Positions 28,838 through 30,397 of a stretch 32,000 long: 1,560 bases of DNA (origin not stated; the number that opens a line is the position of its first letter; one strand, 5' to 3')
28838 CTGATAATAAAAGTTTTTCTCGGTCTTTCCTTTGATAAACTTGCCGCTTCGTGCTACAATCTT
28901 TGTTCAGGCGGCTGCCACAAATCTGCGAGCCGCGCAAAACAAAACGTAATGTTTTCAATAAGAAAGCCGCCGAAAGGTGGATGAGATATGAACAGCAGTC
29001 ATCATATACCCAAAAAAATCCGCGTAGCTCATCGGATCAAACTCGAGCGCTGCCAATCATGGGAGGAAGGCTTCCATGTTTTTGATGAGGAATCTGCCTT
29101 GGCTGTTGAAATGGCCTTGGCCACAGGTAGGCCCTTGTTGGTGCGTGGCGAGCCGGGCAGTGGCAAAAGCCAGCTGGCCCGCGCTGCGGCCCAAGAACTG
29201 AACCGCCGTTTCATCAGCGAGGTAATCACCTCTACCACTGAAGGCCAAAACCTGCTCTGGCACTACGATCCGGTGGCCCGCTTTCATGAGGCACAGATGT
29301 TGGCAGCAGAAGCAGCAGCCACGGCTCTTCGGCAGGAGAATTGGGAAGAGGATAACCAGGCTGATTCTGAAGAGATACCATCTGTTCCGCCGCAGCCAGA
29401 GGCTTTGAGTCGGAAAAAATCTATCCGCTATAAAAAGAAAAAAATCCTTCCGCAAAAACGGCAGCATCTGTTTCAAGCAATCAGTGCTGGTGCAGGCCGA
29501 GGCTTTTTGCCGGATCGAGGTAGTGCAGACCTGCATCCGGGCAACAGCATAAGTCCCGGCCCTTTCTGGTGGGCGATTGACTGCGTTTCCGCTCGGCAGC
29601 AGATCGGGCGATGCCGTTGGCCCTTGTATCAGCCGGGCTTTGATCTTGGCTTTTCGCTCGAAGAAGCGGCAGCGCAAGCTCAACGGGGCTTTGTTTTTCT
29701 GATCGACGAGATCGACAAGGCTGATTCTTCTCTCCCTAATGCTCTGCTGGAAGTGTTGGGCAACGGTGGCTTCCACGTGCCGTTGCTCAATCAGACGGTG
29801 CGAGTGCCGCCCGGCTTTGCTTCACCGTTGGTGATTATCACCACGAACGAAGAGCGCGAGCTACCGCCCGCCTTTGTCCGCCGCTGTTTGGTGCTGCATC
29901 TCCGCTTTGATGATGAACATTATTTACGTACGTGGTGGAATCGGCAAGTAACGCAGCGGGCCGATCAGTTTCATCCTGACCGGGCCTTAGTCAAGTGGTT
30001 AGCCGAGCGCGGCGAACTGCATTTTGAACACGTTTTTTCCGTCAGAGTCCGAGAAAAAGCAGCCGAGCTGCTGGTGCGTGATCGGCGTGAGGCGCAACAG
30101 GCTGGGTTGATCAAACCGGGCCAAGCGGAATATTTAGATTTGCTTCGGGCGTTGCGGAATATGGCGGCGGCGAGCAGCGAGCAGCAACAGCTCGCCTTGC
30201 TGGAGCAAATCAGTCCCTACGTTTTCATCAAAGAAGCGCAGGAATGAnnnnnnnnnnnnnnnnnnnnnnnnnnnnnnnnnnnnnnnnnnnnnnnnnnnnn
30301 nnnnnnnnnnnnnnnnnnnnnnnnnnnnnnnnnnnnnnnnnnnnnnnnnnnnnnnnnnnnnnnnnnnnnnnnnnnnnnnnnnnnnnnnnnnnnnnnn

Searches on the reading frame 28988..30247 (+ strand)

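Call 13: search_protein_families(library=pfam, proteins=[window:28988-30247:+], max_evalue=1)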
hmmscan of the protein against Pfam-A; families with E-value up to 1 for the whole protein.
window:28988-30247:+ (419 aa): 26 families (the best 25 are shown)
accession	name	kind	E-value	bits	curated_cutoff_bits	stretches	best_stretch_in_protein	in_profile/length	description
PF07728.20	AAA_5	-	1.7e-14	54.5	22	2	227-300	60-139/139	AAA domain (dynein-related subfamily)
PF13191.12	AAA_16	-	4.6e-10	40.7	32.6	1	45-151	20-121/167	AAA ATPase domain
PF00004.35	AAA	-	1.2e-08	35.9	21.2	2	51-82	2-33/131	ATPase family associated with various cellular activities (AAA)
PF13238.12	AAA_18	-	1.4e-05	26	29.4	1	51-121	2-71/128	AAA domain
PF20030.5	bpMoxR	-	0.00027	20.5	27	1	40-103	24-86/205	MoxR domain in the MoxR-vWA-beta-propeller ternary systems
PF07724.20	AAA_2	-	0.00048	20.6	27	1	225-261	68-103/166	AAA domain (Cdc48 subfamily)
PF13401.12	AAA_22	-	0.00063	20.5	27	1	47-87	5-48/130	AAA domain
PF00158.32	Sigma54_activat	-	0.00065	19.9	20.2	1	40-74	15-49/168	Sigma-54 interaction domain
PF01078.27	Mg_chelatase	-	0.0013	18.6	20.3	1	34-73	9-48/207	Magnesium chelatase, subunit ChlI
PF05729.18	NACHT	-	0.0019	18.5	26.7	1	48-73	1-26/167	NACHT domain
PF06414.18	Zeta_toxin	-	0.0065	16.4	22.3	1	50-95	19-63/199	Zeta toxin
PF13245.12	AAA_19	-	0.015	15.9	25.1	0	39-75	4-39/134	AAA domain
PF24883.2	NPHP3_N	-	0.015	15.9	24.8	1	48-74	23-49/164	Nephrocystin 3, N-terminal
PF06068.19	TIP49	-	0.017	14.7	23.8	1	45-74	48-77/347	TIP49 P-loop domain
PF00493.29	MCM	-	0.019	14.5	23.3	0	231-258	120-146/224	MCM P-loop domain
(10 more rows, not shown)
